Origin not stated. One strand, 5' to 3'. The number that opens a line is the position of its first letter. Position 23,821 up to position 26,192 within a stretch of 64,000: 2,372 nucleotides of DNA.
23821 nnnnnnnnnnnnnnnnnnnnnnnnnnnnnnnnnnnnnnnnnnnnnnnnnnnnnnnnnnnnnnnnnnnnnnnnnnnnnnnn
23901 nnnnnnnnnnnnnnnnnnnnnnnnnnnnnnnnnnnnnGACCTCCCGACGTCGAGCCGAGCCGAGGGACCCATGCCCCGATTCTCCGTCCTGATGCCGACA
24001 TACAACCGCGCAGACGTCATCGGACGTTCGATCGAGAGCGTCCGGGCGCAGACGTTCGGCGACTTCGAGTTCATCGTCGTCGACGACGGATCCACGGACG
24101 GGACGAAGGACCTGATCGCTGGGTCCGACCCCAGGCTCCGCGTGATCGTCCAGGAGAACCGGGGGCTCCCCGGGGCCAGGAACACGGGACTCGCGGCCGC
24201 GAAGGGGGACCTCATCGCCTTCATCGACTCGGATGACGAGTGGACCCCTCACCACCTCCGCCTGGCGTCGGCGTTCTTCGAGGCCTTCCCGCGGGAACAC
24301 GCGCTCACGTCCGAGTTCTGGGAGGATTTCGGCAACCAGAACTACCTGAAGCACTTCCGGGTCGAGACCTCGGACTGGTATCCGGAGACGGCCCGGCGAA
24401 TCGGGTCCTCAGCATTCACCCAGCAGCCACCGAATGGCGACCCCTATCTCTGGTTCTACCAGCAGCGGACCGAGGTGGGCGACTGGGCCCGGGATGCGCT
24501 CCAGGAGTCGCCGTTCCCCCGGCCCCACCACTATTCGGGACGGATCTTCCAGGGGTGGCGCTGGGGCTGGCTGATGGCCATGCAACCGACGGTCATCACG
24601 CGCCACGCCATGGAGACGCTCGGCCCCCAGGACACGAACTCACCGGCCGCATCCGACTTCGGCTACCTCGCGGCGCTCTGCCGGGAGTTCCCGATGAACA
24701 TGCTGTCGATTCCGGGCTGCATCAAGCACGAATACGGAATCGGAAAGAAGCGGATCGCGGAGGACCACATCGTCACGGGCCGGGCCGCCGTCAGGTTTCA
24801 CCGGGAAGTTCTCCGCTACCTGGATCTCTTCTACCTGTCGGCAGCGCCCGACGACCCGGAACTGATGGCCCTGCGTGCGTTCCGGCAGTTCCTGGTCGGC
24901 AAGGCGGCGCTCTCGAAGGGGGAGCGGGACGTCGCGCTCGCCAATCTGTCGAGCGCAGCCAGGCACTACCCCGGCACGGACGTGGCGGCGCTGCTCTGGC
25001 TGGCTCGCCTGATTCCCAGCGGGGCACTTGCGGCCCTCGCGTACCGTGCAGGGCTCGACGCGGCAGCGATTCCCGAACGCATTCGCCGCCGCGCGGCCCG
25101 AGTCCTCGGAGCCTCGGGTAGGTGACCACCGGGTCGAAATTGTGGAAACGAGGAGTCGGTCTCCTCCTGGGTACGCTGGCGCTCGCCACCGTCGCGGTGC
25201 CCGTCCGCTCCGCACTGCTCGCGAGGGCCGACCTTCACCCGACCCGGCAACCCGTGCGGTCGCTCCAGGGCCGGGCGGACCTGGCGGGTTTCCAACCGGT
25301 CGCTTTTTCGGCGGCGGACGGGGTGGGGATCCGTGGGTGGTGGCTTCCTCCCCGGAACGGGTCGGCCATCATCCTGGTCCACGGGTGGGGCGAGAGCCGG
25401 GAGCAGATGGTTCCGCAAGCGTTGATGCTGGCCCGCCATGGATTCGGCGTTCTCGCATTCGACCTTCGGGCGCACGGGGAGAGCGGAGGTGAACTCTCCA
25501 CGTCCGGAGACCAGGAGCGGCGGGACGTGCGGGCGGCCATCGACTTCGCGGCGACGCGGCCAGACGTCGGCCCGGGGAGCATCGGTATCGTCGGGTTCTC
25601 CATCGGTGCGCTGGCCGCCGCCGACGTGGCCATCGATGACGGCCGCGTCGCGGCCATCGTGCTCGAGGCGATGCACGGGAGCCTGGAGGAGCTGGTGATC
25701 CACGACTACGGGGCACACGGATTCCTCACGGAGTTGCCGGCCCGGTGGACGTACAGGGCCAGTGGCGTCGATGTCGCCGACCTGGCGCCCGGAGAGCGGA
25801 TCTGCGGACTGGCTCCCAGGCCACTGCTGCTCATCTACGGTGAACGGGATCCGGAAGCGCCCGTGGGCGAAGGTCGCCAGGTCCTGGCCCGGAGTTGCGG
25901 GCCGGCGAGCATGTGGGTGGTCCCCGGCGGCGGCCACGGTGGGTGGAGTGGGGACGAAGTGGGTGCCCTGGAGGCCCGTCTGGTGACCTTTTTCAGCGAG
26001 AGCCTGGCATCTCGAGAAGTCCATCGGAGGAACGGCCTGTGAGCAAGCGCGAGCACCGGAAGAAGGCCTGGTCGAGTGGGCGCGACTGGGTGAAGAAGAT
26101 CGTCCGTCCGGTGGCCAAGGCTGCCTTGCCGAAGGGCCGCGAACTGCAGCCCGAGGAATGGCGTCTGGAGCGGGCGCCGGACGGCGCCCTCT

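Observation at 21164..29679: Amide-forming / amine-generating cassette resembling the unexplained accessory set of exosortase-type EPS loci, but with no exosortase visible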

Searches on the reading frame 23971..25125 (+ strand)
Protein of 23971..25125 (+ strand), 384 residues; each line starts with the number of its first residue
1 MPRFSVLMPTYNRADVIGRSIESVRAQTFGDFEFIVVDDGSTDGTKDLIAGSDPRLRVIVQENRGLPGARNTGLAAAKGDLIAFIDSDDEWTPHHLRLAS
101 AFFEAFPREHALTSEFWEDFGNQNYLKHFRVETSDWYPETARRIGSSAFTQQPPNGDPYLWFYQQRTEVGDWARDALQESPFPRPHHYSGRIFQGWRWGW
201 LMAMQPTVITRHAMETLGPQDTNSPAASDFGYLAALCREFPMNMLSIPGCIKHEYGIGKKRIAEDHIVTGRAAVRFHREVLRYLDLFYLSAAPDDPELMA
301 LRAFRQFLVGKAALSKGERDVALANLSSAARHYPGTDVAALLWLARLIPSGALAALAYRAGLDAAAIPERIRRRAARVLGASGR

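Call 6: search_protein_families(library=pfam, proteins=[window:23971-25125:+], max_evalue=0.01)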
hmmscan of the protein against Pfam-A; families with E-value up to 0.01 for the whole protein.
window:23971-25125:+ (384 aa): 4 families
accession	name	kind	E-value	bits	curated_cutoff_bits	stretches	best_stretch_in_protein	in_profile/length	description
PF00535.33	Glycos_transf_2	-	8.3e-35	120.6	23.3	1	5-130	1-130/168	Glycosyl transferase family 2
PF13641.12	Glyco_tranf_2_3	-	4.2e-13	50.3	27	1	2-113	1-120/230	Glycosyltransferase like family 2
PF10111.15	Glyco_tranf_2_2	-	1.7e-08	34.7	27.3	1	22-96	17-99/276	Glycosyltransferase like family 2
PF13704.12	Glyco_tranf_2_4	-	0.004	18.1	27.5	0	12-63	2-50/98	Glycosyl transferase family 2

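Call 7: search_protein_families(library=ncbifam, proteins=[window:23971-25125:+], max_evalue=0.01)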
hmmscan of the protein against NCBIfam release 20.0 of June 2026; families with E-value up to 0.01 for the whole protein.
window:23971-25125:+ (384 aa): 26 families (the best 25 are shown)
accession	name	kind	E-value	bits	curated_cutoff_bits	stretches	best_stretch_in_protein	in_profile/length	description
NF047683.1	TeichurnBiosyTuaG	equivalog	2.9e-24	86.1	400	1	2-104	6-112/252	teichuronic acid biosynthesis protein TuaG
NF041875.1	EPS_EpsD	equivalog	2.6e-23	82.9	370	1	5-97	2-98/325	exopolysaccharide biosynthesis glycosyltransferase EpsD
NF007482.0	PRK10073.1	equivalog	8.4e-21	74.3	423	1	2-94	6-101/334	glycosyltransferase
NF050050.1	ProtGlycPglI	equivalog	1.3e-17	64.1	500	1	1-93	1-98/306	GalNAc(5)-diNAcBac-PP-undecaprenol beta-1,3-glucosyltransferase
NF007453.0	PRK10018.1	equivalog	4.3e-15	56.1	382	1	2-101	6-109/280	colanic acid biosynthesis glycosyltransferase WcaA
TIGR04017.1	WcaA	equivalog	5e-15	55.8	495.75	1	2-101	5-108/279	colanic acid biosynthesis glycosyltransferase WcaA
NF053739.1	GlytfEpsEBac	equivalog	1.6e-14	53.5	450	1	2-107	1-111/265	glycosyltransferase EpsE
TIGR03965.1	mycofact_glyco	equivalog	2.7e-14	52.9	280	1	4-103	76-179/467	mycofactocin biosynthesis glycosyltransferase MftF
TIGR03937.1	PgaC_IcaA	equivalog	3.9e-14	52.4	422.3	1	2-89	45-136/407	poly-beta-1,6-N-acetyl-D-glucosamine synthase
NF038302.1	EPS_HpsE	equivalog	1.4e-12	47.2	300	1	4-120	3-128/307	hormogonium polysaccharide biosynthesis glycosyltransferase HpsE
NF038299.1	EPS_HpsN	equivalog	1e-11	44.4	425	1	3-103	2-106/317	hormogonium polysaccharide biosynthesis glycosyltransferase HpsN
NF041394.1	GtaseAglG_Halo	equivalog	4.3e-11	42.7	440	1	5-91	4-95/304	glucosyl-dolichyl phosphate glucuronosyltransferase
TIGR04283.1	glyco_like_mftF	equivalog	4.4e-10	39.5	182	1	5-103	2-97/221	TIGR04283 family arsenosugar biosynthesis glycosyltransferase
TIGR04009.1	wcaE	equivalog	9.7e-08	31.6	369.2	1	27-126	29-129/248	colanic acid biosynthesis glycosyltransferase WcaE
NF010496.0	PRK13915.1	equivalog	2.1e-07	30.3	262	1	3-88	32-126/307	glucosyl-3-phosphoglycerate synthase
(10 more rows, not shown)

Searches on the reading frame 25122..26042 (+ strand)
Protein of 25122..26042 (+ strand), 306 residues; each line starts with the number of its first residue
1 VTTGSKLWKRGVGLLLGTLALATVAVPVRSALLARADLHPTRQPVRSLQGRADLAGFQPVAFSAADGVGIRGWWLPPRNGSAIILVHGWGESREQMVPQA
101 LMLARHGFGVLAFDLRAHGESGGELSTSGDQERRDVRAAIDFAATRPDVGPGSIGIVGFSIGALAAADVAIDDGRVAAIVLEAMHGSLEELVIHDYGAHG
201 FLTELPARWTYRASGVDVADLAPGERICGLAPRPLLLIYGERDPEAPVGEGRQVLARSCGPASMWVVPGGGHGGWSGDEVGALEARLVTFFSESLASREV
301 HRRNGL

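Call 6: search_protein_families(library=pfam, proteins=[window:25122-26042:+], max_evalue=0.01)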
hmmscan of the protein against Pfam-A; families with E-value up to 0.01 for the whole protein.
window:25122-26042:+ (306 aa): 7 families
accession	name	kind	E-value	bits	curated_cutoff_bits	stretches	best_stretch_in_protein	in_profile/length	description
PF00561.26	Abhydrolase_1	-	5e-13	49.7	25.8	1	82-184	2-102/245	alpha/beta hydrolase fold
PF12146.15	Hydrolase_4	-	2e-12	47.4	27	1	81-183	5-108/239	Serine aminopeptidase, S33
PF12697.13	Abhydrolase_6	-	2.4e-10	41.9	26.3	1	83-273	1-205/217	Alpha/beta hydrolase family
PF02129.25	Peptidase_S15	-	7.4e-10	39.4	23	1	95-199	46-143/262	X-Pro dipeptidyl-peptidase (S15 family)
PF00326.27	Peptidase_S9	-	7.8e-07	29.2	22.6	1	101-296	8-211/213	Prolyl oligopeptidase family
PF01738.24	DLH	-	1.1e-05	25.5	21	1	100-186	34-129/217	Dienelactone hydrolase family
PF08386.16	Abhydrolase_4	-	0.0016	18.9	21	1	232-291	34-91/103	TAP-like protein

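Call 7: search_protein_families(library=ncbifam, proteins=[window:25122-26042:+], max_evalue=0.01)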
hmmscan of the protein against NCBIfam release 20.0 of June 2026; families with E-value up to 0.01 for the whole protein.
window:25122-26042:+ (306 aa): 13 families
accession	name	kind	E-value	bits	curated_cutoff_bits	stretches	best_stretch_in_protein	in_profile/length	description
NF047920.1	lactonase_UilS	equivalog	5.3e-11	42.8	400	1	80-192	24-138/285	UilS family quorum-quenching N-acyl-homoserine lactonase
TIGR03101.1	hydr2_PEP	hypoth_equivalog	1.3e-07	31.4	202.75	1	82-171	27-118/266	hydrolase 2, exosortase A system-associated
TIGR03100.1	hydr1_PEP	hypoth_equivalog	2.8e-07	30.1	168.45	1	92-181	42-129/274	hydrolase 1, exosortase A system-associated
NF011457.0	PRK14875.1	equivalog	3.8e-07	29.4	307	1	77-184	129-231/372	acetoin dehydrogenase dihydrolipoyllysine-residue acetyltransferase subunit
NF051488.1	bifunc_PcaDC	exception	5.6e-07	29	390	1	81-181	13-108/375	bifunctional 3-oxoadipate enol-lactonase/4-carboxymuconolactone decarboxylase PcaDC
TIGR02427.1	protocat_pcaD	equivalog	7.3e-06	25.5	255.85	1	83-182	16-110/251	3-oxoadipate enol-lactonase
TIGR00976.1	CocE_NonD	subfamily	8.9e-06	25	66.3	1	99-171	45-116/550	CocE/NonD family hydrolase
TIGR01738.1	bioH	equivalog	5.9e-05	22.8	206.95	1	81-184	5-98/245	pimeloyl-ACP methyl ester esterase BioH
TIGR03695.1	menH_SHCHC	equivalog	0.00011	21.7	208.55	1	81-186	3-106/252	2-succinyl-6-hydroxy-2,4-cyclohexadiene-1-carboxylate synthase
NF033523.0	lasso_peptidase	equivalog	0.0016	17.3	400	1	102-181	431-523/638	Atxe2 family lasso peptide isopeptidase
NF004514.1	PRK05855.1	equivalog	0.0016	17.1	455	1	73-162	15-101/578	SDR family oxidoreductase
TIGR03502.1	lipase_Pla1_cef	subfamily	0.0024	16.1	383.9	1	76-129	441-495/790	VolA/Pla-1 family phospholipase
NF007857.0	PRK10566.1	equivalog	0.0034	17.2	201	0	82-251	29-205/249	esterase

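Call 19: search_protein_families(library=padloc, proteins=[window:25122-26042:+], max_evalue=0.01)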
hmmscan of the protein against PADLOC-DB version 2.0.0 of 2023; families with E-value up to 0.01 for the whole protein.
window:25122-26042:+ (306 aa): 0 families
